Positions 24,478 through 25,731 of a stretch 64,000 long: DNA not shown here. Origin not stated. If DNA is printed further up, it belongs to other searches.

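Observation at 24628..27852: Orphan SPPY-motif beta-class DNA methyltransferase at the end of an mltF / KOW-protein / MTase operon, with no nuclease partner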

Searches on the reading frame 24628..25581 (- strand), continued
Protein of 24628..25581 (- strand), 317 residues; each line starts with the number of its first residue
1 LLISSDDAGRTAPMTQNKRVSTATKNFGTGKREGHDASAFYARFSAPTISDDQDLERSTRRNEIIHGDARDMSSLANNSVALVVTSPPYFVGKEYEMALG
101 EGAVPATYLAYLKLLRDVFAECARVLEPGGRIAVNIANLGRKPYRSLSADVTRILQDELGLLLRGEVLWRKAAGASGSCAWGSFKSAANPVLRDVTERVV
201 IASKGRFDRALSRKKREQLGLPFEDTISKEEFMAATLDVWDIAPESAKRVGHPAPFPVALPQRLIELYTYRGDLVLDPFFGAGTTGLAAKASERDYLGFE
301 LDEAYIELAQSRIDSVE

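Call 61: search_protein_families(library=padloc, proteins=[window:24628-25542:-, L062:7896-9407:+, L017:9476-9790:+], max_evalue=0.01)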
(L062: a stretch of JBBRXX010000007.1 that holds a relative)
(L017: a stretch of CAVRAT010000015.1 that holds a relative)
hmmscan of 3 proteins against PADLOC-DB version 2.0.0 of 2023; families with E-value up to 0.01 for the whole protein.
window:24628-25542:- (304 aa): 68 families (the best 25 are shown)
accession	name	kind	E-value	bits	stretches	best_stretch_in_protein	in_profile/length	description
PDLC03350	MTase_II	-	3.1e-79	264.6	1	4-302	5-297/312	Type II methyltransferase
PDLC03353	MTase_II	-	2.8e-60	202.1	1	46-301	7-251/260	Type II methyltransferase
PDLC03259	MTase_II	-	5.7e-33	112.4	1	50-300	5-255/423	Type II methyltransferase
PDLC03387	MTase_II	-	9.8e-33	111.5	2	222-301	198-276/289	Type II methyltransferase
PDLC03283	MTase_II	-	1.4e-32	111.4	1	50-303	6-274/352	Type II methyltransferase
PDLC03260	MTase_II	-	2e-31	107.2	2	214-301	221-308/349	Type II methyltransferase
PDLC03371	MTase_II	-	3.7e-31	106.6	1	45-302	7-254/260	Type II methyltransferase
PDLC03299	MTase_II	-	5.4e-29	99.6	2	233-302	190-259/296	Type II methyltransferase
PDLC03246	MTase_II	-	3.6e-22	77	1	44-295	108-361/376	Type II methyltransferase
PDLC03216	MTase_II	-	2.4e-21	74.1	2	239-303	194-258/364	Type II methyltransferase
PDLC03738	oMTase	-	3.2e-21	73.4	1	42-304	14-269/376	orphan methyltransferase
PDLC03252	MTase_II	-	3.3e-21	74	2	213-301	267-354/365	Type II methyltransferase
PDLC03363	MTase_II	-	1.5e-20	71.8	1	214-301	29-119/294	Type II methyltransferase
PDLC03265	MTase_II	-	2e-19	68.2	2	224-301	252-329/333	Type II methyltransferase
PDLC03339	MTase_II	-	8.4e-19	65.6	1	224-302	192-273/399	Type II methyltransferase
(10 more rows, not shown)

L062:7896-9407:+ (503 aa): 66 families (the best 25 are shown)
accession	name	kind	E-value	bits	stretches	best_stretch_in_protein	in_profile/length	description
PDLC03350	MTase_II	-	3.2e-78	261.3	1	40-337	6-297/312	Type II methyltransferase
PDLC03353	MTase_II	-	5.3e-56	188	1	84-335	10-250/260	Type II methyltransferase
PDLC03260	MTase_II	-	1.9e-29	100.7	2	257-335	230-307/349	Type II methyltransferase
PDLC03259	MTase_II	-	3.6e-29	99.9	1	88-331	8-251/423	Type II methyltransferase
PDLC03387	MTase_II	-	8.4e-29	98.6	2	257-338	198-278/289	Type II methyltransferase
PDLC03283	MTase_II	-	4.6e-27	93.2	1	87-337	8-273/352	Type II methyltransferase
PDLC03371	MTase_II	-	2.5e-26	90.8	1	92-337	20-254/260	Type II methyltransferase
PDLC03299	MTase_II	-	6.3e-24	83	1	92-336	24-258/296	Type II methyltransferase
PDLC03246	MTase_II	-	1.1e-22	78.7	1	91-330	121-361/376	Type II methyltransferase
PDLC03339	MTase_II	-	5.8e-20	69.4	1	260-336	193-272/399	Type II methyltransferase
PDLC03320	MTase_II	-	4.3e-19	66.8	2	260-337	196-276/289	Type II methyltransferase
PDLC03265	MTase_II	-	6.5e-18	63.2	2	259-336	252-329/333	Type II methyltransferase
PDLC03295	MTase_II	-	3.8e-17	60.7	2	270-338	200-269/292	Type II methyltransferase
PDLC03363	MTase_II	-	6.7e-17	59.8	1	249-337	29-120/294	Type II methyltransferase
PDLC03252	MTase_II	-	2.4e-16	58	2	253-335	272-353/365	Type II methyltransferase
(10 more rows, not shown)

L017:9476-9790:+ (104 aa): 0 families

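Call 68: find_encoding_contigs(protein=P0008, flank=3000, max_places=2)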
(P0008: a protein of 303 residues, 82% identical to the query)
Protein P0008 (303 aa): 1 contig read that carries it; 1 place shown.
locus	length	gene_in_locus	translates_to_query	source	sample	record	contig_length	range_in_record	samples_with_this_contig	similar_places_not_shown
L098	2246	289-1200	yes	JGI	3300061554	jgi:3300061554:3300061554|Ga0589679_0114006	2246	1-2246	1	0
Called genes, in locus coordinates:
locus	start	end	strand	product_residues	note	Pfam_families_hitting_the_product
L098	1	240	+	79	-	?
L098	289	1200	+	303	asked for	PF01555:N6_N4_Mtase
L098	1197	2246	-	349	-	?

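Call 69: find_encoding_contigs(protein=P0005, flank=3000, max_places=3)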
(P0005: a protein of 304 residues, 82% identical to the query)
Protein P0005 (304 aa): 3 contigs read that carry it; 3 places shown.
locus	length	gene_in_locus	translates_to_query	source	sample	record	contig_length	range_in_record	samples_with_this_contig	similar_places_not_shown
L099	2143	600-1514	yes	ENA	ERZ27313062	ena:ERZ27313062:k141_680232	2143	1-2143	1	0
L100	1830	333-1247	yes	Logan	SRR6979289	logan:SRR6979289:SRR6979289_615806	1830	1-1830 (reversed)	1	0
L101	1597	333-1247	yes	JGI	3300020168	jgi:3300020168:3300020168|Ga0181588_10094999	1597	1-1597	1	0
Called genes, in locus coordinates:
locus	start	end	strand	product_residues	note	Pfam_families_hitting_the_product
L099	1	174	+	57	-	?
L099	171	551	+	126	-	-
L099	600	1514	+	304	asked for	PF08241:Methyltransf_11 (faint), PF01555:N6_N4_Mtase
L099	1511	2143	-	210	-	?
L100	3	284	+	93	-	?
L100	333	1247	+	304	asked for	PF08241:Methyltransf_11 (faint), PF01555:N6_N4_Mtase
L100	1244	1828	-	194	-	?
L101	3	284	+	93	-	?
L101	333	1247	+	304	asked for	PF08241:Methyltransf_11 (faint), PF01555:N6_N4_Mtase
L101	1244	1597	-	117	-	?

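Call 73: search_protein_families(library=pfam, proteins=[L098:1-240:+, L098:1197-2246:-, L099:171-551:+, L099:1511-2143:-, L100:3-284:+, L100:1244-1828:-], max_evalue=0.01)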
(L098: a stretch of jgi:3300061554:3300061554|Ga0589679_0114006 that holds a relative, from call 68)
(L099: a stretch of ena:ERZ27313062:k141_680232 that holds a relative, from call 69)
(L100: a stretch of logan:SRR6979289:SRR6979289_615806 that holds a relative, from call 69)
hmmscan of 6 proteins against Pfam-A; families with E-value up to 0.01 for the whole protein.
L098:1-240:+ (79 aa): 0 families

L098:1197-2246:- (349 aa): 0 families

L099:171-551:+ (126 aa): 0 families

L099:1511-2143:- (210 aa): 0 families

L100:3-284:+ (93 aa): 0 families

L100:1244-1828:- (194 aa): 0 families

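Call 80: search_solved_structures(query=A1, max_evalue=1e-10)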
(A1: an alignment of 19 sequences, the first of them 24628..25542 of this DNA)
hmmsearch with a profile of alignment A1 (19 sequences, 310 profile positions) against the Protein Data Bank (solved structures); distinct sequences matched with E-value up to 1e-10: 12.
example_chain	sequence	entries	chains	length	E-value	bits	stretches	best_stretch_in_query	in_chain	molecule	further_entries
2zie_A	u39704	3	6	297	4.8e-42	147.2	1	49-303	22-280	Putative modification methylase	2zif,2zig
8s9n_A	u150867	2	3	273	2.3e-23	85.8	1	226-306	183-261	DNA cytosine-N4 methyltransferase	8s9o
8s9m_A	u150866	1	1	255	5.7e-23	84.5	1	226-306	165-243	DNA cytosine-N4 methyltransferase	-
8urk_A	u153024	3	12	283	1.1e-21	80.3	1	225-303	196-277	Methyltransferase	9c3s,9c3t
9c3u_A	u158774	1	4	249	1.7e-21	79.7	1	225-301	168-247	Methyltransferase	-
1boo_A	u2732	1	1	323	4.3e-17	65.2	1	238-302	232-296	PROTEIN (N-4 CYTOSINE-SPECIFIC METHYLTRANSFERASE PVU II)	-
6pbd_A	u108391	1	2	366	1.8e-15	59.9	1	238-303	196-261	Modification methylase CcrMI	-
1g60_A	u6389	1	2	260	4.7e-15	58.6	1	235-299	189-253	Adenine-specific Methyltransferase MboIIA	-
5hek_A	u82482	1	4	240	2e-14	56.5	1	236-301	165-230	Adenine specific DNA methyltransferase (DpnA)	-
5hfj_A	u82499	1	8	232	3.1e-14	55.9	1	236-301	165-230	Adenine specific DNA methyltransferase (DpnA)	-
1eg2_A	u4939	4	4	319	3.6e-14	55.7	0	225-299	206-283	MODIFICATION METHYLASE RSRI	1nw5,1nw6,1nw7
1nw8_A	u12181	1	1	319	3.7e-14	55.6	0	225-299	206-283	MODIFICATION METHYLASE RSRI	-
